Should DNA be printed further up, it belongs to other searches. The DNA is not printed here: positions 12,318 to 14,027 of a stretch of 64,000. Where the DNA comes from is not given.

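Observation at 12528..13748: SF1-helicase-like C-terminal domain with inactivating substitutions in Walker A and B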

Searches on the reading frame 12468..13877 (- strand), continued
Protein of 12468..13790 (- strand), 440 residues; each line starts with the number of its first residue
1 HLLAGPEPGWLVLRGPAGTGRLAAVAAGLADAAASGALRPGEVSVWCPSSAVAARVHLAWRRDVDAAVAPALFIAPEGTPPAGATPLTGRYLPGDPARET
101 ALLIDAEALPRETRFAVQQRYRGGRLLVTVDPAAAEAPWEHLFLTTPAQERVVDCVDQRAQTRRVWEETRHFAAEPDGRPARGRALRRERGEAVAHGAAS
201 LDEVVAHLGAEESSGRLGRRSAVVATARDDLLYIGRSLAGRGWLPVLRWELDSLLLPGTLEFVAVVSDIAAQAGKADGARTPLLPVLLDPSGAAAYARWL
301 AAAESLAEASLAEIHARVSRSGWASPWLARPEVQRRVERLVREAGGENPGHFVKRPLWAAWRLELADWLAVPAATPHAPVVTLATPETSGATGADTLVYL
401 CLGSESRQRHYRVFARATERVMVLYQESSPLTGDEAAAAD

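Call 65: find_encoding_contigs(protein=P0088, flank=6000, max_places=3)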
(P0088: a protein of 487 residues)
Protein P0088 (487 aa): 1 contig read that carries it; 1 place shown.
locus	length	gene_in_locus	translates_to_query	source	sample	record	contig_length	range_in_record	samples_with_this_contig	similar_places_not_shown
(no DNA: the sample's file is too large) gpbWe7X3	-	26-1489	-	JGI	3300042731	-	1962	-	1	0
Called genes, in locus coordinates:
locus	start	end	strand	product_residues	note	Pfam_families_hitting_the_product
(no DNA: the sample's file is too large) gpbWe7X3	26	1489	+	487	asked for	-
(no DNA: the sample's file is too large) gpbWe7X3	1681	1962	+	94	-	?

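Call 67: find_homologous_proteins(query=P0088, max_evalue=0.001)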
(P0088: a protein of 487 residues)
Query P0088 (487 aa): 3 proteins with E <= 0.001 among 8000 candidates.
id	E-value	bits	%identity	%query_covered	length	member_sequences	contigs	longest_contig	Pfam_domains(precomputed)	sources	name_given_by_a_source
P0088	0.0e+0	1084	100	100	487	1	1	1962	-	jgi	jgi:hypothetical protein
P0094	3.6e-85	305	47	75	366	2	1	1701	-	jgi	jgi:hypothetical protein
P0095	2.5e-43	167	50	35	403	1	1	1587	-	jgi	-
